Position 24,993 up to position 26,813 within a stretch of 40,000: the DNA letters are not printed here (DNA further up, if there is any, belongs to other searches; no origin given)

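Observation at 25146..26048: All four NiFe-ligand cysteine positions are substituted in the large subunit, while the small subunit keeps its 4-Cys cluster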

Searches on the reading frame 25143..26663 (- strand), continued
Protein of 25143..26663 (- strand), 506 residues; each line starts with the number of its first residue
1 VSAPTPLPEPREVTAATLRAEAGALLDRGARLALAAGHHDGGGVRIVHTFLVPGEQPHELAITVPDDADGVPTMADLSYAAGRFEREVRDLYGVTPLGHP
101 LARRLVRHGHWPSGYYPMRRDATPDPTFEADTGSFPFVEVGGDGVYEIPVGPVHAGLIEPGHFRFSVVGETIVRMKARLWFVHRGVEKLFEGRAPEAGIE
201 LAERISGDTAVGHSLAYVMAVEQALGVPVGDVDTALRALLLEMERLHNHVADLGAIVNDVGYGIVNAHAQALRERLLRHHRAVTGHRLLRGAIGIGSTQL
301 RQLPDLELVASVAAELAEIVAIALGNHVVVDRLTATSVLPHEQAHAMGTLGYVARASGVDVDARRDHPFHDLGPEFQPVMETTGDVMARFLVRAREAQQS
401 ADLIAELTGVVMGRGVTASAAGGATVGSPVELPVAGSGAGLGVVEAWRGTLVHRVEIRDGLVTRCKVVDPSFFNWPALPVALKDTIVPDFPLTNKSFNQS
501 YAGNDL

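Call 33: search_protein_representatives(protein=window:25143-26663:-)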
Query: 506 residues. Proteins with E-value up to 0.001 (for the whole library): 5930; up to 1e-10: 3078; up to 1e-30: 798. The best 150 are listed.
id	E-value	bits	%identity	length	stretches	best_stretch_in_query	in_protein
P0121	5.0e-164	563.0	57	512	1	16-506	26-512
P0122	5.9e-155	533.1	54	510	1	13-506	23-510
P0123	5.3e-142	490.4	62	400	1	36-416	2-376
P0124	2.6e-132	458.4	68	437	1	11-318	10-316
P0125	1.5e-120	419.6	45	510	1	25-506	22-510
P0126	1.3e-117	409.9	55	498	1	13-372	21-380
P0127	3.1e-116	405.4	48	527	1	25-506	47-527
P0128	2.2e-113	396.0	67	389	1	64-341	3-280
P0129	3.5e-113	395.3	56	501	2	12-196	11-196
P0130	7.2e-109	381.1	50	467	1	67-506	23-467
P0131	2.3e-103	362.9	48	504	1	59-506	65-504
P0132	9.4e-99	347.7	44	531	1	62-505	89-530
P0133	1.5e-98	347.0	50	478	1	99-506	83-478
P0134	3.7e-98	345.7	52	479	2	184-506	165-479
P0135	4.8e-98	345.4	69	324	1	66-295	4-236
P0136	2.0e-95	336.7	43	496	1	20-506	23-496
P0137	3.9e-94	332.5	41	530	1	44-506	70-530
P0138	5.6e-94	332.0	42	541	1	41-506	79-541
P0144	5.2e-90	318.9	44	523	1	15-506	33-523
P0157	9.2e-86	304.9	37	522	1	12-506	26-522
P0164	1.0e-83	298.1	41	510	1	13-503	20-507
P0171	5.1e-83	295.8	39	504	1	6-503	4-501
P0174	9.8e-83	294.9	41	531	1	41-505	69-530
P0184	7.1e-80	285.4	37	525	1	46-503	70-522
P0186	4.7e-79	282.7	41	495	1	44-506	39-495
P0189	1.7e-77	277.6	39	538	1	24-505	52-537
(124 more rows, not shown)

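Call 36: list_cluster_members(proteins=[P0121, P0122, P0125, P0127, P0131, P0136, P0137, P0164, P0171, P0132])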
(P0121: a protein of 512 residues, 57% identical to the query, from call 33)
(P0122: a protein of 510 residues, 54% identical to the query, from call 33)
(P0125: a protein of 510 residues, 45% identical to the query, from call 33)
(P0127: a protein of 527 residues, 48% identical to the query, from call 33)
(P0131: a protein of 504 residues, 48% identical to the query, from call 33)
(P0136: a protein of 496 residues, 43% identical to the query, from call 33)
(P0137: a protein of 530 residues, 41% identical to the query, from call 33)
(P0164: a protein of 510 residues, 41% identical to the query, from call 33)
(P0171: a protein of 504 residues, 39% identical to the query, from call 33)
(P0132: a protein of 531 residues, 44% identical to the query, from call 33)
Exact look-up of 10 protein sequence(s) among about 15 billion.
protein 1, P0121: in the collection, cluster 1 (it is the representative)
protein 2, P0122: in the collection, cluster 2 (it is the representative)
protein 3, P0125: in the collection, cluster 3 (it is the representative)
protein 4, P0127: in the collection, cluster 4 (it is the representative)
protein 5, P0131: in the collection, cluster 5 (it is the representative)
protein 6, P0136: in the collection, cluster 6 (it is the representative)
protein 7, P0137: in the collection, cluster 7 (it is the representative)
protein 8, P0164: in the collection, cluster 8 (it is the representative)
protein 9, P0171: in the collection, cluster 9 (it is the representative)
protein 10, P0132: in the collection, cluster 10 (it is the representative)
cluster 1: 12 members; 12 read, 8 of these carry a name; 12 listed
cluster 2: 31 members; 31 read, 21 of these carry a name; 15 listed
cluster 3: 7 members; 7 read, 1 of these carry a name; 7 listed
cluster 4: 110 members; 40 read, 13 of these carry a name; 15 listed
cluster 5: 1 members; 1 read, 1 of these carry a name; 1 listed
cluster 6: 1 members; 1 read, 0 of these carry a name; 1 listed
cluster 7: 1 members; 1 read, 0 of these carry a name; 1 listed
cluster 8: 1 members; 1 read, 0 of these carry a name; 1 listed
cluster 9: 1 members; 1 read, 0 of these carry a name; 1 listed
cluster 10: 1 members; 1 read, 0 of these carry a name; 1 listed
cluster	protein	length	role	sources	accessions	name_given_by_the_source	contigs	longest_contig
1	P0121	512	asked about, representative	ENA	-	-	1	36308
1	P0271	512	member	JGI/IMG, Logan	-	Ni,Fe-hydrogenase III large subunit/Ni,Fe-hydrogenase III component G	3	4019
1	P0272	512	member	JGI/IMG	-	Ni,Fe-hydrogenase III large subunit/Ni,Fe-hydrogenase III component G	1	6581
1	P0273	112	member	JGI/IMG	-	Ni,Fe-hydrogenase III large subunit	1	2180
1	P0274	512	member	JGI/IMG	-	Ni,Fe-hydrogenase III large subunit/Ni,Fe-hydrogenase III component G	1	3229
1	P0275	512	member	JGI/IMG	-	Ni,Fe-hydrogenase III large subunit/Ni,Fe-hydrogenase III component G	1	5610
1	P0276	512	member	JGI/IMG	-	Ni,Fe-hydrogenase III large subunit/Ni,Fe-hydrogenase III component G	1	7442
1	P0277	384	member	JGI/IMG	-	Ni,Fe-hydrogenase III large subunit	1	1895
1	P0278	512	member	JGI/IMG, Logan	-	Ni,Fe-hydrogenase III large subunit/Ni,Fe-hydrogenase III component G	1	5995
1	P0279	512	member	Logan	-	-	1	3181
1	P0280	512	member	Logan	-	-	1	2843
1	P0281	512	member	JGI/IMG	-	-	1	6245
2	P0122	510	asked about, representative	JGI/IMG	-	Ni,Fe-hydrogenase III large subunit/Ni,Fe-hydrogenase III component G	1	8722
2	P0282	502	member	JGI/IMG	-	Ni,Fe-hydrogenase III large subunit/Ni,Fe-hydrogenase III component G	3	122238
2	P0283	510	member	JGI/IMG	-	Ni,Fe-hydrogenase III large subunit/Ni,Fe-hydrogenase III component G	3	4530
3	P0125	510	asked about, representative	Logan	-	-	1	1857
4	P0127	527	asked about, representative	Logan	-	-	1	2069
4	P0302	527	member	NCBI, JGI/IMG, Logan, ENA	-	Ni,Fe-hydrogenase III large subunit/Ni,Fe-hydrogenase III component G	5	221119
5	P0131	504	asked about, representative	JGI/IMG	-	Ni,Fe-hydrogenase III large subunit/Ni,Fe-hydrogenase III component G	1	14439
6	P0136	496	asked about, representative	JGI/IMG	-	-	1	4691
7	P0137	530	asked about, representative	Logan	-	-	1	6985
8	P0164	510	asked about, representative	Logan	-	-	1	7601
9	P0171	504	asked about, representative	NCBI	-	-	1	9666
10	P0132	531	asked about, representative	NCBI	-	-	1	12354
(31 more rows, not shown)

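Call 50: predict_structure(alignment_id=A1)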
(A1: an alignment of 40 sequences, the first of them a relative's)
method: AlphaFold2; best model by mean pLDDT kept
length: 506 residues; sequences in the alignment: 40
mean_pLDDT: 80.5   pTM: 0.85
mean pLDDT of the five models: 80.5, 79.4, 79.2, 79.1, 78.6
residues with pLDDT >= 90: 283; 70-90: 102; 50-70: 39; < 50: 82
segments of 3 or more residues with pLDDT < 50: 132-175, 420-424, 476-506
pLDDT, mean of each block of 10 residues (from residue 1): 83 97 96 94 95 95 94 92 88 92 60 79 75 45 34 27 31 49 72 94 84 97 95 96 97 82 87 98 96 95 97 98 92 80 89 92 94 94 89 97 97 75 51 81 94 95 90 57 34 37 32
secondary structure, 60 per line:
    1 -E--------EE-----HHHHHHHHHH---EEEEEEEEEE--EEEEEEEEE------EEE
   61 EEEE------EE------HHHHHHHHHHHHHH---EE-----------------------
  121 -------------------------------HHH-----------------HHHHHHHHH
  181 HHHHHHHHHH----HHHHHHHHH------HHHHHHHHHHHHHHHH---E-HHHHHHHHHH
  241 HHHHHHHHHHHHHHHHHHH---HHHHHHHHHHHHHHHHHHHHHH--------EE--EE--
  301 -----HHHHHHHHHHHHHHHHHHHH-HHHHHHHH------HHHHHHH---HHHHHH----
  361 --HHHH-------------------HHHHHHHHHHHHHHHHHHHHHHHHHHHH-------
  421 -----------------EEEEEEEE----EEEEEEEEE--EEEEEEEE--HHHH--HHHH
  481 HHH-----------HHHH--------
elements in order: H18-27 E31-40 E43-51 E58-64 H79-92 H172-190 H195-203 H210-225 H231-259 H263-284 H306-325 H327-334 H341-347 H351-356 H363-366 H386-413 E438-445 E450-458 E461-468 H471-474 H477-483 H495-498

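Call 52: fold_search(model_id=the predicted structure, library=pdb)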
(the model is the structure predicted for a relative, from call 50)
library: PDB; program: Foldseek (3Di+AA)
matches with E <= 10: 598; with E <= 0.001: 250
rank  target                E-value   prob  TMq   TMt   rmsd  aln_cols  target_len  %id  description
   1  7z0s_E                2.1e-25  1.00  0.77  0.74   7.1       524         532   29  Structure of the Escherichia coli formate hydrogenlyase complex (anaerobic preparation, without formate dehydrogenase  (released 2022-09-28)
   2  7q5y_B                2.0e-20  1.00  0.73  0.64   8.9       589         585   22  Structure of NADH:ubichinon oxidoreductase (complex I) of the hyperthermophilic eubacterium Aquifex aeolicus (released 2022-11-16)
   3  7z7r_C                8.2e-20  1.00  0.70  0.61   7.0       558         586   20  Complex I from E. coli, LMNG-purified, Apo, Open-ready state (released 2022-09-21)
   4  7nz1_D                1.3e-19  1.00  0.72  0.64   8.8       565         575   20  Respiratory complex I from Escherichia coli - focused refinement of cytoplasmic arm (released 2021-08-18)
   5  7p7l_C                1.5e-19  1.00  0.72  0.63   7.7       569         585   20  Complex I from E. coli, DDM/LMNG-purified, with NADH and FMN, Open state (released 2022-09-21)
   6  7p63_C                1.5e-19  1.00  0.71  0.61   9.2       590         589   18  Complex I from E. coli, DDM/LMNG-purified, under Turnover at pH 6, Closed state (released 2022-09-21)
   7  7z84_C                1.6e-19  1.00  0.73  0.63   7.5       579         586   20  Complex I from E. coli, DDM/LMNG-purified, under Turnover at pH 8, Open-ready state (released 2022-09-21)
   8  7z7t_C                1.9e-19  1.00  0.70  0.61   8.8       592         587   18  Complex I from E. coli, LMNG-purified, under Turnover at pH 6, Open state (released 2022-09-21)
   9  7p7j_C                3.2e-19  1.00  0.72  0.63   7.0       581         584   18  Complex I from E. coli, DDM/LMNG-purified, with DQ, Open state (released 2022-09-21)
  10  7p69_C                4.7e-19  1.00  0.68  0.60   5.7       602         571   18  Complex I from E. coli, DDM/LMNG-purified, under Turnover at pH 6, Resting state (released 2022-09-21)
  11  7zci_C                5.2e-19  1.00  0.70  0.62   8.3       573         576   19  Complex I from E. coli, LMNG-purified, under Turnover at pH 6, Resting state (released 2022-09-21)
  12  7p64_C                5.5e-19  1.00  0.72  0.62   7.8       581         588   19  Complex I from E. coli, DDM/LMNG-purified, under Turnover at pH 6, Open state (released 2022-09-21)
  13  7z7v_C                5.7e-19  1.00  0.71  0.62   6.4       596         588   19  Complex I from E. coli, LMNG-purified, under Turnover at pH 6, Open-ready state (released 2022-09-21)
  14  7p7k_C                1.1e-18  1.00  0.70  0.63   5.3       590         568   17  Complex I from E. coli, DDM/LMNG-purified, with DQ, Resting state (released 2022-09-21)
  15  7p61_C                1.5e-18  1.00  0.70  0.63   5.4       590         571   18  Complex I from E. coli, DDM-purified, with NADH, Resting state (released 2022-09-21)
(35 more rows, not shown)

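Call 53: search_dna_similar(query=window:25143-26663:-, collection=plasmids, mode=protein, max_rows=25)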
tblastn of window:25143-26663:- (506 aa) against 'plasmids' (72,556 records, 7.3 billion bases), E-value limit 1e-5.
Records with a match: 205; places in all: 221; records where one place covers at least 80% of the query: 73.
Best place of each record, by identity: <60% 205.
By first word of the organism name: Sinorhizobium 68; Rhizobium 44; Azospirillum 16; Ensifer 10; Burkholderia 7; Cupriavidus 6; Escherichia 6; Klebsiella 6; Acinetobacter 5; Paraburkholderia 4; and 26 more.
By predicted mobility (MOB-suite, as given by PLSDB): non-mobilizable 102; conjugative 75; mobilizable 28.
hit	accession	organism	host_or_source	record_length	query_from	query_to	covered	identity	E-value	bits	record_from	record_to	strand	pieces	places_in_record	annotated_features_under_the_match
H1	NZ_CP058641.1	Rhodococcus sp. ZPP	cell culture,soil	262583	71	506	86%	58.5%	3e-138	447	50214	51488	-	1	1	NADH-quinone oxidoreductase subunit C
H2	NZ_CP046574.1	Rhodococcus sp. WAY2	cell culture,bacterial consortium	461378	71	506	86%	58.5%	3e-138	447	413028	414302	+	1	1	NADH-quinone oxidoreductase subunit C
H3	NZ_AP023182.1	Paraburkholderia sp. PGU19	Physopelta gutta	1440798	69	506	87%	42.1%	2e-73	260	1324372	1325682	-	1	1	record has no annotation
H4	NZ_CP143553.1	Burkholderia multivorans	Homo sapiens,bronchoalveolar lavage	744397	51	506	90%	40.3%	4e-71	253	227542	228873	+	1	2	NADH-quinone oxidoreductase subunit C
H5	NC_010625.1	Paraburkholderia phymatum STM815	-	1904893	66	506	87%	41.0%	4e-73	259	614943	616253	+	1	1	record has no annotation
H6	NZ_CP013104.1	Paraburkholderia caribensis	-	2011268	66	506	87%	40.9%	1e-71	254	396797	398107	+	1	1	none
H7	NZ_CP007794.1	Azospirillum argentinense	Triticum aestivum L.,Root,wheat ...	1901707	59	506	89%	40.1%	5e-64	233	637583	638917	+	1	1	record has no annotation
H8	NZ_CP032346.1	Azospirillum brasilense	soil sample,Agricultural field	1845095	59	506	89%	40.1%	5e-64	233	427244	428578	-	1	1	record has no annotation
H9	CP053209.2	Rhizobium leguminosarum bv. trifolii TA1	Trifolium spumosum L. (Annual ...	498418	47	506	91%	38.9%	2e-57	213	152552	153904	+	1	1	hydrogenase expression protein HypE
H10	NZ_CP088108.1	Rhizobium ruizarguesonis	cell culture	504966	47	506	91%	38.9%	2e-57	213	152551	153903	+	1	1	NADH-quinone oxidoreductase subunit C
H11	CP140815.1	Rhizobium ruizarguesonis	Trifolium pratense,whole organism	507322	47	506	91%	38.9%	2e-57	213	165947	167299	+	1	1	NADH-quinone oxidoreductase subunit C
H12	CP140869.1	Rhizobium ruizarguesonis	Trifolium pratense,whole organism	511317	47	506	91%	38.9%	2e-57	213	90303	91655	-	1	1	NADH-quinone oxidoreductase subunit C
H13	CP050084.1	Rhizobium leguminosarum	Trifolium pratense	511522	47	506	91%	38.9%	2e-57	213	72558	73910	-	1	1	hydrogenase expression protein HypE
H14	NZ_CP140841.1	Rhizobium ruizarguesonis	Trifolium pratense,whole organism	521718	47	506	91%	38.9%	2e-57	213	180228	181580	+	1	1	NADH-quinone oxidoreductase subunit C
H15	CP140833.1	Rhizobium ruizarguesonis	Trifolium pratense,whole organism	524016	47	506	91%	38.9%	2e-57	213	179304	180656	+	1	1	NADH-quinone oxidoreductase subunit C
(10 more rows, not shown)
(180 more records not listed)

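Call 54: get_annotated_region(hit=H1, flank=9000)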
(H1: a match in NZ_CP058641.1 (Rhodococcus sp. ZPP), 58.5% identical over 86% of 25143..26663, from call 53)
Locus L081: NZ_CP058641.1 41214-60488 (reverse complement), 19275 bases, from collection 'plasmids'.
description: Rhodococcus sp. ZPP plasmid pRZP3, complete sequence
organism: Rhodococcus sp. ZPP (NCBI taxid 2749906)
taxonomy: Bacteria; Actinomycetota; Actinomycetes; Mycobacteriales; Nocardiaceae; Rhodococcus; Rhodococcus sp. ZPP
host: -; source: cell culture,soil; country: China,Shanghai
typing (MOB-suite, as given by PLSDB): mobilizable; replicon rep_cluster_313; relaxase MOBP,MOBP
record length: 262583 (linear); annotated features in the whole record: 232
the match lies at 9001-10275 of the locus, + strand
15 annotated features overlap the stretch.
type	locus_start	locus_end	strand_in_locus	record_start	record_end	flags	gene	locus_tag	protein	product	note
CDS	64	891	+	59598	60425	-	-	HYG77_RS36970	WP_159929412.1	alpha/beta hydrolase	-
CDS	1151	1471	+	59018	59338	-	-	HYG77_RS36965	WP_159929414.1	hypothetical protein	-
CDS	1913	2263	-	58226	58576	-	-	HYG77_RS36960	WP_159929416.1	zinc ribbon domain-containing protein YjdM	-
CDS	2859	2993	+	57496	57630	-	-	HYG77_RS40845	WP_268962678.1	hypothetical protein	-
CDS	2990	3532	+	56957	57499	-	-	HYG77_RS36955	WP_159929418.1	NADH-quinone oxidoreductase subunit B family protein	GO:0022900 - electron transport chain [Evidence IEA]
CDS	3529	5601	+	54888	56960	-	-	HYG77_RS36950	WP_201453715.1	proton-conducting transporter membrane subunit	-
CDS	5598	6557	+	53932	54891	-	-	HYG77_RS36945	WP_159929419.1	NADH-quinone oxidoreductase subunit H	-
CDS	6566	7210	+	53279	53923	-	-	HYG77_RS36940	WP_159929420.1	hypothetical protein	-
CDS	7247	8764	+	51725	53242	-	-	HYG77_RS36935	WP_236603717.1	proton-conducting transporter membrane subunit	-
CDS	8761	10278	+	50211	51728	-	-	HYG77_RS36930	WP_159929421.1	NADH-quinone oxidoreductase subunit C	-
CDS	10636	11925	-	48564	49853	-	-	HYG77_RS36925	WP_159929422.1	IS110 family transposase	-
CDS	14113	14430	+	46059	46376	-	-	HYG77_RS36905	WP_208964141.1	helix-turn-helix transcriptional regulator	-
CDS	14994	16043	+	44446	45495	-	-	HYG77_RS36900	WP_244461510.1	integrase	-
CDS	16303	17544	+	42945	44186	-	-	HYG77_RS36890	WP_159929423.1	tyrosine-type recombinase/integrase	GO:0015074 - DNA integration [Evidence IEA]; GO:0006310 - DNA recombination [Evidence IEA]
CDS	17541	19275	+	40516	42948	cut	-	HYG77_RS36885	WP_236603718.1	site-specific integrase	GO:0015074 - DNA integration [Evidence IEA]; GO:0006310 - DNA recombination [Evidence IEA]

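Call 55: get_annotated_region(hit=H10, flank=9000)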
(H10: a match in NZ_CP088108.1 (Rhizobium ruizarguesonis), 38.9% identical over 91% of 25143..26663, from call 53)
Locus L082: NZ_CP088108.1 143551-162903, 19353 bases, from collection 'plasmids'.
description: Rhizobium ruizarguesonis strain TA1 plasmid pTA1_4, complete sequence
organism: Rhizobium ruizarguesonis (NCBI taxid 2081791)
taxonomy: Bacteria; Pseudomonadota; Alphaproteobacteria; Hyphomicrobiales; Rhizobiaceae; Rhizobium; Rhizobium ruizarguesonis
host: -; source: cell culture; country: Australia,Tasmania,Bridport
typing (MOB-suite, as given by PLSDB): conjugative; relaxase MOBQ; mating-pair formation MPF_T
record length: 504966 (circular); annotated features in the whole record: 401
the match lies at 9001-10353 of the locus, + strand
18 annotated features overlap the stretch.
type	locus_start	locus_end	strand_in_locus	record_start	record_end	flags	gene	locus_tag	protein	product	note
CDS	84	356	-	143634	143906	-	-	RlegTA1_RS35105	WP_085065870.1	acyl-CoA thioesterase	-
CDS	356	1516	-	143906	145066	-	-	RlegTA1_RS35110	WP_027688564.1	iron-containing alcohol dehydrogenase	-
CDS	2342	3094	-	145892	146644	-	-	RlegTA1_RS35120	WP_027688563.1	YoaK family protein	-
CDS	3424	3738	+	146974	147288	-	-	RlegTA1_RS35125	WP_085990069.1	helix-turn-helix transcriptional regulator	-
CDS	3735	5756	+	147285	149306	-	hyfB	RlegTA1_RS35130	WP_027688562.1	hydrogenase 4 subunit B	GO:0042773 - ATP synthesis coupled electron transport [Evidence IEA]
CDS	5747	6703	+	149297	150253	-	-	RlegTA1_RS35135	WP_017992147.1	NADH-quinone oxidoreductase subunit H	-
CDS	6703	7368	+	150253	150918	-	-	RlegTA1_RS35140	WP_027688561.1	hydrogenase-4 component E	-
CDS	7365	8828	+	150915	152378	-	-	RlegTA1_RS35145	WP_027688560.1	hydrogenase 4 subunit F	-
CDS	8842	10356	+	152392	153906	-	-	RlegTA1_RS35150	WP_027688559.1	NADH-quinone oxidoreductase subunit C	-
CDS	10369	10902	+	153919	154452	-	nuoB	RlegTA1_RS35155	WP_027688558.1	NADH-quinone oxidoreductase subunit NuoB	-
CDS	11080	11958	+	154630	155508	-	-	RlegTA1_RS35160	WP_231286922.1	DUF4365 domain-containing protein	-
CDS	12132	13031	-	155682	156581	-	-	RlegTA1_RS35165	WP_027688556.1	universal stress protein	-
CDS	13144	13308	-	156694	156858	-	-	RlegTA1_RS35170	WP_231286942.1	hypothetical protein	-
CDS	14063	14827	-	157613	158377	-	-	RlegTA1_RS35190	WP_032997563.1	GntR family transcriptional regulator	-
CDS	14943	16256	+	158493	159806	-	-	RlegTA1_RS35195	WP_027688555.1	M20/M25/M40 family metallo-hydrolase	-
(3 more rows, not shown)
